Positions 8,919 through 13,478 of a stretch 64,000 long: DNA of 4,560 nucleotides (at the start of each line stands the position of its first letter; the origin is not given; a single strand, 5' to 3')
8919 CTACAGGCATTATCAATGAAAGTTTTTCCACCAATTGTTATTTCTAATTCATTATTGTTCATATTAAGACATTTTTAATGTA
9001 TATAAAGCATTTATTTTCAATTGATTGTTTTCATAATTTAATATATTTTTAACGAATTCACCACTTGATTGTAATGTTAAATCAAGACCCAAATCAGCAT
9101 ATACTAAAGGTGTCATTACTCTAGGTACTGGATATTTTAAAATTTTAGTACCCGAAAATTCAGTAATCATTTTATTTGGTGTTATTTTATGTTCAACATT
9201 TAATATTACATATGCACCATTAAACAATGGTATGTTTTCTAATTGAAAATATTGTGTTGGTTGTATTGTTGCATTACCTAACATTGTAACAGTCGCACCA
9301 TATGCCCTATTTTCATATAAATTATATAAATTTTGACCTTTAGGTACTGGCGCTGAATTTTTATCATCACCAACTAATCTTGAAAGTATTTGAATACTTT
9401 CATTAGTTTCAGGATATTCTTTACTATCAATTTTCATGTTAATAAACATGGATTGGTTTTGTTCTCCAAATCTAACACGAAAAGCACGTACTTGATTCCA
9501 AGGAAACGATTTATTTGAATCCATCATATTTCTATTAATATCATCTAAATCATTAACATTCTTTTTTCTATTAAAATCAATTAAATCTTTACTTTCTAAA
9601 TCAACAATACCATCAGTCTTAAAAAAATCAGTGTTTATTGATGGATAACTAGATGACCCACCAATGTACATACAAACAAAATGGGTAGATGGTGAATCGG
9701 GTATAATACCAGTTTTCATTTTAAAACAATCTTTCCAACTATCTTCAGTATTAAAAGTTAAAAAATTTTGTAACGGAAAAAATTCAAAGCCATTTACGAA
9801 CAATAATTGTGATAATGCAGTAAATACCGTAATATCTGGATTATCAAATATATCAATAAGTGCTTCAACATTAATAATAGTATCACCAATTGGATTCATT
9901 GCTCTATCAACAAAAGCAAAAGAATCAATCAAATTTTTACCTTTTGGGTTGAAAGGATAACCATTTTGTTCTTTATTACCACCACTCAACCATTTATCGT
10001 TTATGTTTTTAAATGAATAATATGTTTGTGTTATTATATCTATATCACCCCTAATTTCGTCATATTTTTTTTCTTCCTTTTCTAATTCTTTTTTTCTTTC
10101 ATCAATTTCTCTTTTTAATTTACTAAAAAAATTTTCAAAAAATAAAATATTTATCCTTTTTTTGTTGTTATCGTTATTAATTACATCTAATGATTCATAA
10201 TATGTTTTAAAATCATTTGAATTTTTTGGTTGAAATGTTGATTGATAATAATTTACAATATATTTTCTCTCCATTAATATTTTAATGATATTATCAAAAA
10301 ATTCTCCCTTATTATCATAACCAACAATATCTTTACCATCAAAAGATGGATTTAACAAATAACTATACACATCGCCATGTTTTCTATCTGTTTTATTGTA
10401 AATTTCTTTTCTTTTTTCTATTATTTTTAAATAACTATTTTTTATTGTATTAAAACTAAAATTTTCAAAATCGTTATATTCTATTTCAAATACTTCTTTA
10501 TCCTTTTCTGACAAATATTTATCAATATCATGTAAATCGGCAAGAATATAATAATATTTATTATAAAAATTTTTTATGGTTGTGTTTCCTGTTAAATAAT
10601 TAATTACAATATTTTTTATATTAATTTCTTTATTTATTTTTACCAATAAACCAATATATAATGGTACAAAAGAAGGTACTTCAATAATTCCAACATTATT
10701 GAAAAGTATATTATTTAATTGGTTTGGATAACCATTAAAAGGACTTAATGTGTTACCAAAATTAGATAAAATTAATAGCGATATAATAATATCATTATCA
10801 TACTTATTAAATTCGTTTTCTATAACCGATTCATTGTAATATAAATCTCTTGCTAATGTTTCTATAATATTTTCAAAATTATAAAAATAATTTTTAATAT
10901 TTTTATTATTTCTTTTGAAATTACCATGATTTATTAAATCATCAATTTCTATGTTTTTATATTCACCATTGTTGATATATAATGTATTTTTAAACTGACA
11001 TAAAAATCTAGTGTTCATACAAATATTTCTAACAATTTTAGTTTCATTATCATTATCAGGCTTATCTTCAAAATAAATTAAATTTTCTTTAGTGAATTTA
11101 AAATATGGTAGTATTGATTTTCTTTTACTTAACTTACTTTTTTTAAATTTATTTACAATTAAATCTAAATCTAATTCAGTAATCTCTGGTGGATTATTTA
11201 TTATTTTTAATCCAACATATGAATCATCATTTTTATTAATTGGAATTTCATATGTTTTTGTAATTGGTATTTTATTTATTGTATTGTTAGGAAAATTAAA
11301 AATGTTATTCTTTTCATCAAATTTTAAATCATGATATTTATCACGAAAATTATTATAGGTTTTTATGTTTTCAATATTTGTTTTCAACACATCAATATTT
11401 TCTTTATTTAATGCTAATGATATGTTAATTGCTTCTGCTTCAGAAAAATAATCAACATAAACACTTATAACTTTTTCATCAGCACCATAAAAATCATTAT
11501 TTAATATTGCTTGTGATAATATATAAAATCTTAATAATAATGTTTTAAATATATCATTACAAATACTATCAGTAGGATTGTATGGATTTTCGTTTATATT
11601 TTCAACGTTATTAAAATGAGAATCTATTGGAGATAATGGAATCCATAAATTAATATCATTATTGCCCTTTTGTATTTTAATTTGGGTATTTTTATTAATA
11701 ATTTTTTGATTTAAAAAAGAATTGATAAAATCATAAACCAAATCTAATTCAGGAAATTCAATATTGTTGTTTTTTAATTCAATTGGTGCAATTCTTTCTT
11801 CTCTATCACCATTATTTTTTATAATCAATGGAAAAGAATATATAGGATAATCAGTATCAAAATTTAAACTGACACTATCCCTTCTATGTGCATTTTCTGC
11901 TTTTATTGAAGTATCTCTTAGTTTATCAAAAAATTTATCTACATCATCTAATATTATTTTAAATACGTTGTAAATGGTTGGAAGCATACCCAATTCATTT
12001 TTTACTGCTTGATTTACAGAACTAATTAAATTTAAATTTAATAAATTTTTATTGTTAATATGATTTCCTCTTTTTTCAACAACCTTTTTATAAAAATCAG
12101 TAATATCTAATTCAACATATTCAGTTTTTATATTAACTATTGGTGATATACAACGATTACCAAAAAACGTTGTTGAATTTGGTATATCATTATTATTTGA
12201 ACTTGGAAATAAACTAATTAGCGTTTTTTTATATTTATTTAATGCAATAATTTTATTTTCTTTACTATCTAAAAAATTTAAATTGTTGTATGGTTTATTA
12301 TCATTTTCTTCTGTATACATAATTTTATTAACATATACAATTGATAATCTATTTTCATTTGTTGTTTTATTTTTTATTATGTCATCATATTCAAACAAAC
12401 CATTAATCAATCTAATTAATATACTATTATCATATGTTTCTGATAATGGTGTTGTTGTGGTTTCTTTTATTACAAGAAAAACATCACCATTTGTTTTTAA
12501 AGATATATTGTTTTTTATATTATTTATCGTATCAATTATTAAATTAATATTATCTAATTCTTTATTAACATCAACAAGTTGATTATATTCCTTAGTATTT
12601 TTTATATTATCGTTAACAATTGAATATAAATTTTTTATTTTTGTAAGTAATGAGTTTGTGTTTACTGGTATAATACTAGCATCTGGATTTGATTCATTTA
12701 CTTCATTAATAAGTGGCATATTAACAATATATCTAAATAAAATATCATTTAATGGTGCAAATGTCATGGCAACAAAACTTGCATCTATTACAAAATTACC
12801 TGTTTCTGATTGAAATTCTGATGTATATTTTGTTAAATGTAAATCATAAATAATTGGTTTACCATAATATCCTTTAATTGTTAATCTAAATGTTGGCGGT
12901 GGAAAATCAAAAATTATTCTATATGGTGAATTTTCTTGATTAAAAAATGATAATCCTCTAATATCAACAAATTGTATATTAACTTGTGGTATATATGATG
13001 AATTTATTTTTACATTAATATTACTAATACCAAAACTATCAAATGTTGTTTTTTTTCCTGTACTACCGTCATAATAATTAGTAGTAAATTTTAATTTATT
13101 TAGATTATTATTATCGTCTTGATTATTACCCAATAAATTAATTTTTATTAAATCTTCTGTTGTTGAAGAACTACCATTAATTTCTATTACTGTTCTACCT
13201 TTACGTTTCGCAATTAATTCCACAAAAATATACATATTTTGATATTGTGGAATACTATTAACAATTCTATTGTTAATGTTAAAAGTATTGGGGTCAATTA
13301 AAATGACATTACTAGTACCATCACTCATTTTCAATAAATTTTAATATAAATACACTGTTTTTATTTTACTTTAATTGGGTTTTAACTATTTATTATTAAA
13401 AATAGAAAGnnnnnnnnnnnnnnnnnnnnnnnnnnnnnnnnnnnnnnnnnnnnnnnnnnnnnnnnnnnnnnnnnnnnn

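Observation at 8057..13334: A 1450-aa protein plus SLT transglycosylase gene pair inserted, on the opposite strand, inside the conserved portal-to-prohead-protease head module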

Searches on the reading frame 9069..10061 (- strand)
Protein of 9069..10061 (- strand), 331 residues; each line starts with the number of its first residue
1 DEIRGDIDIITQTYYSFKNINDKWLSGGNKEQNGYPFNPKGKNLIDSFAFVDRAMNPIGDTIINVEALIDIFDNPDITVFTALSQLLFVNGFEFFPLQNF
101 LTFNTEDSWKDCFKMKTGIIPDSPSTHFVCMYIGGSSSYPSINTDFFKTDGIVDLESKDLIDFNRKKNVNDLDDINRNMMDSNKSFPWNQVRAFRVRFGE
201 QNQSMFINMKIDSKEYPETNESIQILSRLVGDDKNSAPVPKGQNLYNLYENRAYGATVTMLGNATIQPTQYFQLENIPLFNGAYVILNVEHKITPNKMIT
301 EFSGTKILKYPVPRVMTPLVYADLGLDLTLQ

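Call 56: search_protein_families(library=pfam, alignment_id=A5, max_evalue=10)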
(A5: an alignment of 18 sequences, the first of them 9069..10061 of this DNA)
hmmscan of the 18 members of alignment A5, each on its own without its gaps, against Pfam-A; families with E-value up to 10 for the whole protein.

A. member 1, window:9069-10061:- (331 aa): 0 families

B. families by the number of members that match (of 18 scanned): 3 families
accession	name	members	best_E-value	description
PF05954.17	Phage_GPD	2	0.11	Phage tail baseplate hub (GPD)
PF24032.1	YQBQ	1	0.1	YQBQ-like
PF06115.17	DUF956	1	0.13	Domain of unknown function (DUF956)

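Call 64: search_protein_families(library=phrogs, alignment_id=A5, max_evalue=10)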
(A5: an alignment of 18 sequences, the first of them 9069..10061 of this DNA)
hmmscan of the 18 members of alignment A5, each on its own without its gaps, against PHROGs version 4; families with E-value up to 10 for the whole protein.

A. member 1, window:9069-10061:- (331 aa): 2 families
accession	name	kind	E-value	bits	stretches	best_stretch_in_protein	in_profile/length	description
phrog_196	-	tail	0.0036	16.9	1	253-296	305-348/536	baseplate hub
phrog_21477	-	unknown function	0.054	14.6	1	187-225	10-48/65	-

B. families by the number of members that match (of 18 scanned): 10 families
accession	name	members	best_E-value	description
phrog_52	-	8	0.0086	tail protein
phrog_21477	-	5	0.01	-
phrog_196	-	2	0.0036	baseplate hub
phrog_30455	-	2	0.066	-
phrog_3448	-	1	0.075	-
phrog_16421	-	1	0.14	-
phrog_25372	-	1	0.15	-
phrog_19937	-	1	0.2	-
phrog_20686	-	1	0.37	-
phrog_4211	-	1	0.65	tail length tape measure protein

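Call 106: search_protein_representatives(alignment_id=A5)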
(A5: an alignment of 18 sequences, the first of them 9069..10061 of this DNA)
Query: 18 sequences, 328 profile positions. Proteins with E-value up to 0.001 (for the whole library): 1970; up to 1e-10: 1856; up to 1e-30: 996. The best 150 are listed.
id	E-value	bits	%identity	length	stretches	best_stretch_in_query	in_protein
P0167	1.3e-172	589.9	-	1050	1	1-327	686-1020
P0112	2.7e-172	588.9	-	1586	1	2-326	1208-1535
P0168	3.8e-172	588.4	-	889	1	2-324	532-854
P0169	1.1e-170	583.6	-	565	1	2-327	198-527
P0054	4.4e-169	578.4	-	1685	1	1-324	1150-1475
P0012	1.0e-168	577.1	-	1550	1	1-325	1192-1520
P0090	2.1e-168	576.1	-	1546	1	2-325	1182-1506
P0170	7.5e-168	574.3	-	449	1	1-327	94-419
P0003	7.8e-168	574.3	-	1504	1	1-326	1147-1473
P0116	2.4e-167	572.6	-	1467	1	2-325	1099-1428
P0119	4.2e-167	571.8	-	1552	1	2-326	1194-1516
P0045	1.4e-166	570.1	-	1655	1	1-324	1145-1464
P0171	1.8e-166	569.8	-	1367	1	1-326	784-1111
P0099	2.1e-166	569.5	-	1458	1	1-324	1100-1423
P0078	1.2e-165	567.1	-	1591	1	2-325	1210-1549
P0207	1.8e-147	507.3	-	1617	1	2-325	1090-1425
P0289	3.6e-67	243.4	-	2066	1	4-322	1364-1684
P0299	2.6e-62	227.4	-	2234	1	7-324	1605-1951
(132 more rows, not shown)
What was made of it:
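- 8985..13328 (-): CDS of the 1448-aa giant hub-like protein. The stop TAA is at 8982-8984. The mechanical ORF list starts it at TTG 13334. Its C-terminal domain family has 1970 clusters at 50% identity (call 106).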

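Call 107: search_dna_similar(query=P0299, collection=phages, mode=protein, max_evalue=0.001, max_rows=20)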
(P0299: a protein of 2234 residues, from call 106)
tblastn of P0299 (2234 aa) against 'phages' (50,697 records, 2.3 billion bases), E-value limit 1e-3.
No match.

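Call 108: search_dna_similar(query=P0289, collection=phages, mode=protein, max_evalue=0.001, max_rows=20)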
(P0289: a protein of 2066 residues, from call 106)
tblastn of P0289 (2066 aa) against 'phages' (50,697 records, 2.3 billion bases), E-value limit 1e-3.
Records with a match: 24; places in all: 25; records where one place covers at least 80% of the query: 0.
Best place of each record, by identity: <60% 24.
By first word of the organism name: uncultured 10; Bacteroides 8; Pseudoalteromonas 3; Caudoviricetes 2; crAssphage 1.
By host as written in the record: - 11; Bacteroides xylanisolvens APCS1/XY 2; Bacteroides cellulosilyticus 2; Pseudoalteromonas elyakovii HL-AS1 2; Bacteroides thetaiotaomicron VPI-5485 1; Bacteroides thetaiotaomicron VPI-5487 1; Bacteroides thetaiotaomicron VPI-5488 1; Bacteroides thetaiotaomicron VPI-5490 1; and 3 more.
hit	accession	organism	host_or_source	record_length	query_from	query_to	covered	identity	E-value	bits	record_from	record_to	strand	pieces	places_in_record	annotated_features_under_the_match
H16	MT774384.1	uncultured phage cr8_1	human feces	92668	1761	1974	10%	33.3%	5e-15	88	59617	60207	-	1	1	hypothetical protein (x2)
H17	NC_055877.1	uncultured phage cr8_1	human feces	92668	1761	1974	10%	33.3%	5e-15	88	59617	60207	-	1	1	hypothetical protein (x2)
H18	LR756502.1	uncultured phage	metagenomic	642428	1782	1996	10%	29.5%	8e-9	67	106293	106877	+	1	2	record has no annotation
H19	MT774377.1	uncultured phage cr107_1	human feces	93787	1781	1976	9%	31.0%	5e-14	85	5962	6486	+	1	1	hypothetical protein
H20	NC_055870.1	uncultured phage cr107_1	human feces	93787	1781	1976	9%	31.0%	5e-14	85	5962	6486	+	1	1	hypothetical protein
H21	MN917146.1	Bacteroides phage crAss002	Bacteroides xylanisolvens APCS1/XY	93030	1785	1976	9%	30.8%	3e-12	79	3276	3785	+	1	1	hypothetical protein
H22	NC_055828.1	Bacteroides phage crAss002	Bacteroides xylanisolvens APCS1/XY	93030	1785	1976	9%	30.8%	3e-12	79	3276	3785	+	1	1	hypothetical protein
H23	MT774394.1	uncultured phage cr271_1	pig feces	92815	1783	1977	9%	30.2%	3e-11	76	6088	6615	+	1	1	hypothetical protein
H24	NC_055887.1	uncultured phage cr271_1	pig feces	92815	1783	1977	9%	30.2%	3e-11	76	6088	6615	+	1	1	hypothetical protein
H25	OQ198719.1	Caudoviricetes sp. 'Rudgehvirus jaberico'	Bacteroides cellulosilyticus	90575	1814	1977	8%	35.1%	3e-14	86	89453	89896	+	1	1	hypothetical protein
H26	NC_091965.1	Caudoviricetes sp. 'Rudgehvirus jaberico'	Bacteroides cellulosilyticus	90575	1814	1977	8%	35.1%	3e-14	86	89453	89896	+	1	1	hypothetical protein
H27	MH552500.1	crAssphage sp. isolate ctcc615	mouse tissue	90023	1814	1976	8%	32.9%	3e-14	85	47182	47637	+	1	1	peptidoglycan-binding domain 1 protein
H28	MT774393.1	uncultured phage cr127_1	human feces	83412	1815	1975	8%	33.1%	2e-9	69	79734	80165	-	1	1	hypothetical protein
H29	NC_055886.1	uncultured phage cr127_1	human feces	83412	1815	1975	8%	33.1%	2e-9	69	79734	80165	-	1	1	hypothetical protein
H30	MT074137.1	Bacteroides phage DAC16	Bacteroides thetaiotaomicron VPI-5485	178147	1814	1977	8%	31.5%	4e-12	79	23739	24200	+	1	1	hypothetical protein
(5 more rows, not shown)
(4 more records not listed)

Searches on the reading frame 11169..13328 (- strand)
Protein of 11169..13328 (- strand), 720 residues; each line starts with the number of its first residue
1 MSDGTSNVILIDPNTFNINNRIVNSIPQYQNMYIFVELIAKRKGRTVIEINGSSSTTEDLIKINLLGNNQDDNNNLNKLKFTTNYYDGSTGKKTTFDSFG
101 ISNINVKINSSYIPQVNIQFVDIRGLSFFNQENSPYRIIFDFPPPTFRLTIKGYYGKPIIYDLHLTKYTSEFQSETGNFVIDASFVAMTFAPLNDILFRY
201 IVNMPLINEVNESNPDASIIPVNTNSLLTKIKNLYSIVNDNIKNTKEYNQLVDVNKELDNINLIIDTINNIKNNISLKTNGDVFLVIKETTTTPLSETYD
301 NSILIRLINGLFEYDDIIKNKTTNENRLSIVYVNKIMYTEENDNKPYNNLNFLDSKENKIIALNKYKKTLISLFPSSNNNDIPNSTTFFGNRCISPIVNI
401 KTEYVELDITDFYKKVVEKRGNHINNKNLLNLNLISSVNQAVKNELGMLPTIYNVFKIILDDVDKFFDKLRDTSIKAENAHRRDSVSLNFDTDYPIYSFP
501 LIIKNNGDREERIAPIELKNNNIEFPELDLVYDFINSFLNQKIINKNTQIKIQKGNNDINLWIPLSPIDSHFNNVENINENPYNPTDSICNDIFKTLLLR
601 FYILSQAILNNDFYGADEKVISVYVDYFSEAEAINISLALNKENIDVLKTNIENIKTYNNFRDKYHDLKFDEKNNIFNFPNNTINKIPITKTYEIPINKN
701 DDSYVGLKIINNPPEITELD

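Call 45: predict_structure(alignment_id=A3)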
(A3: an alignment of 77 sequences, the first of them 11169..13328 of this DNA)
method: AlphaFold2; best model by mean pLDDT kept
length: 720 residues; sequences in the alignment: 77
mean_pLDDT: 74.7   pTM: 0.51
mean pLDDT of the five models: 74.7, 73.7, 72.5, 70.8, 70.5
residues with pLDDT >= 90: 101; 70-90: 379; 50-70: 197; < 50: 43
segments of 3 or more residues with pLDDT < 50: 1-12, 51-56, 190-193, 348-351, 573-576
pLDDT, mean of each block of 10 residues (from residue 1): 39 54 55 67 59 52 68 60 56 71 74 76 69 69 76 66 82 82 75 62 77 61 84 76 85 93 93 90 91 55 84 88 81 81 49 76 94 87 92 85 93 93 93 87 83 87 88 87 59 69 72 74 82 81 72 67 59 50 69 84 78 80 82 76 77 84 83 75 72 72 67 55
secondary structure, 60 per line:
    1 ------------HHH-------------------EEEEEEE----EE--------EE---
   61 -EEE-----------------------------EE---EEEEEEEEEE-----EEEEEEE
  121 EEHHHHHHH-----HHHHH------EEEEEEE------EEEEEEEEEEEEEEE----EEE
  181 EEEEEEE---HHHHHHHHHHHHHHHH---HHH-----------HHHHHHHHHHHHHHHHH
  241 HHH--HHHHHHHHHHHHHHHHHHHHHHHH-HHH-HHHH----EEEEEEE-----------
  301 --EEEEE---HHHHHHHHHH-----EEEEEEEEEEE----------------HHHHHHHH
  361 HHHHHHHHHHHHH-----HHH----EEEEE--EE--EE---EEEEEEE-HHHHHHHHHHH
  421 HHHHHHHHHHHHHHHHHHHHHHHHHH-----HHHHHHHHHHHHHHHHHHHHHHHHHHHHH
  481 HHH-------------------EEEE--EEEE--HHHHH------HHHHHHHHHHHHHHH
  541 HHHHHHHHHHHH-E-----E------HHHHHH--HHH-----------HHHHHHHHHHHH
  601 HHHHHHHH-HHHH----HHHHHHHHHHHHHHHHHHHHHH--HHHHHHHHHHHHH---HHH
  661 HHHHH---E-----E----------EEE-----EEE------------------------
elements in order (helices of 4 or more, strands of 3 or more residues): E35-41 E62-64 E99-108 E114-122 H123-129 H135-139 E146-152 E159-173 E178-187 H191-206 H224-243 H246-269 H275-278 E283-289 E303-307 H311-320 E326-336 H353-373 E386-390 E402-408 H410-446 H452-483 E503-506 E509-512 H515-519 H526-552 H567-572 H589-608 H610-613 H618-639 H642-654 H658-665 E686-688 E694-696
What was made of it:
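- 12729..13241 (-): N-terminal conserved beta-rich domain (about aa 30-200) with a tail-tube/hub-like barrel fold. AF2 predicts strands 35-187 (call 45).
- On gp27/gpD-type baseplate hub, for the 1448-aa protein: The AF2 N-terminal half has beta-strands at 35-187 (call 45).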

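Call 70: fold_search(model_id=the predicted structure, library=viral)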
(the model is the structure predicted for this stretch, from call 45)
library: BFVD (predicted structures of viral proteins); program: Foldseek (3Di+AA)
matches with E <= 10: 967; with E <= 0.001: 3
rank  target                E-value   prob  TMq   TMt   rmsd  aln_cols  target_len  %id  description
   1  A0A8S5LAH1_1          7.2e-23  1.00  0.28  0.20  23.4       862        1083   18  Lysozyme [Myoviridae sp. ctPuP5]
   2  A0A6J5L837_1          6.5e-18  1.00  0.26  0.20  24.8       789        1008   16  Uncharacterized protein [uncultured Caudovirales phage]
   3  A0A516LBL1            1.2e-07  1.00  0.14  0.10  23.4       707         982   10  (no name in the UniProt tables at hand)
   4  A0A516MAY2            1.0e-03  0.99  0.12  0.10  16.2       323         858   11  (no name in the UniProt tables at hand)
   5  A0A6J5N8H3            2.0e-03  0.99  0.13  0.32   8.0       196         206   10  Uncharacterized protein [uncultured Caudovirales phage]
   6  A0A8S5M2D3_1          2.2e-03  0.90  0.12  0.11  22.2       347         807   11  Minor structural protein [Siphoviridae sp. ctxjx4]
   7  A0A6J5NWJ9            2.3e-03  1.00  0.13  0.21  11.4       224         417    9  Uncharacterized protein [uncultured Caudovirales phage]
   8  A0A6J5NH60            3.0e-03  0.98  0.12  0.24  10.6       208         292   10  Uncharacterized protein [uncultured Caudovirales phage]
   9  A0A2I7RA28            3.6e-03  0.96  0.12  0.10   9.2       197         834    7  (no name in the UniProt tables at hand)
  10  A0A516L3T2            3.8e-03  1.00  0.12  0.15   8.2       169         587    9  (no name in the UniProt tables at hand)
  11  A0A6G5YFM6            3.8e-03  0.99  0.13  0.32  10.0       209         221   13  (no name in the UniProt tables at hand)
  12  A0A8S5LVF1            4.0e-03  1.00  0.13  0.47   8.1       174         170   10  Uncharacterized protein [Siphoviridae sp. ctkzC12]
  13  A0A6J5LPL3            4.2e-03  1.00  0.13  0.30   6.5       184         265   11  Uncharacterized protein [uncultured Caudovirales phage]
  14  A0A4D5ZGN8            4.9e-03  1.00  0.09  0.16   4.8        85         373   12  Uncharacterized protein [Burkholderia phage BcepSaruman]
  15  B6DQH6                4.9e-03  1.00  0.12  0.30   7.6       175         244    6  (no name in the UniProt tables at hand)
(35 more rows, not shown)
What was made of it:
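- BFVD hits are tail, lysin and T6SS-type proteins (call 70).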

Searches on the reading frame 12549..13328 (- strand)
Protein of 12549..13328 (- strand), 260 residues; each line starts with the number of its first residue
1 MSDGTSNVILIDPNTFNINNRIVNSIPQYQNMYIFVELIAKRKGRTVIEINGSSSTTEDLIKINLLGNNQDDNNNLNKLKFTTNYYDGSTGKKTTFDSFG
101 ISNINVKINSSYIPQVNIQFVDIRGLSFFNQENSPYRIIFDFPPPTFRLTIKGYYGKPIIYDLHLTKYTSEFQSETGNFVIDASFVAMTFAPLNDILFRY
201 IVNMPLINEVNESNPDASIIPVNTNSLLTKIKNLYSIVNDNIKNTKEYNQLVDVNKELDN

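Call 67: search_protein_families(library=phrogs, alignment_id=A6, max_evalue=10)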
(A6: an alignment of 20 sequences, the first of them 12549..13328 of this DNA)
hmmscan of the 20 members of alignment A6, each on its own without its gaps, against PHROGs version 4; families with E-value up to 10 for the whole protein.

A. member 1, window:12549-13328:- (260 aa): 0 families

B. families by the number of members that match (of 20 scanned): 6 families
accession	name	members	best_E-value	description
phrog_18578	-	2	0.032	-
phrog_37927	-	2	0.12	-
phrog_21278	-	1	0.054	-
phrog_32286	-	1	0.13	-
phrog_32102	-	1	0.24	-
phrog_37021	-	1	0.93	-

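Call 68: search_protein_families(library=pfam, alignment_id=A6, max_evalue=10)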
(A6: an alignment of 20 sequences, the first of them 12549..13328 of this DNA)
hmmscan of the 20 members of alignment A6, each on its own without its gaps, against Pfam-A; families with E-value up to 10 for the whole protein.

A. member 1, window:12549-13328:- (260 aa): 0 families

B. families by the number of members that match (of 20 scanned): 7 families
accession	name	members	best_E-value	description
PF19404.4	DUF5977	1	0.033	Family of unknown function (DUF5977)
PF11671.13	Apis_Csd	1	0.068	Complementary sex determiner protein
PF01410.23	COLFI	1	0.083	Fibrillar collagen C-terminal domain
PF14438.12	SM-ATX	1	0.084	Ataxin 2 SM domain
PF10162.14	G8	1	0.1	G8 domain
PF04203.18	Sortase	1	0.11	Sortase domain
PF03983.18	SHD1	1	0.21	SLA1 homology domain 1, SHD1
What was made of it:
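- Tried and rejected: Pfam and PHROG scans of the N-terminal domain across 20 members gave nothing (calls 67, 68).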
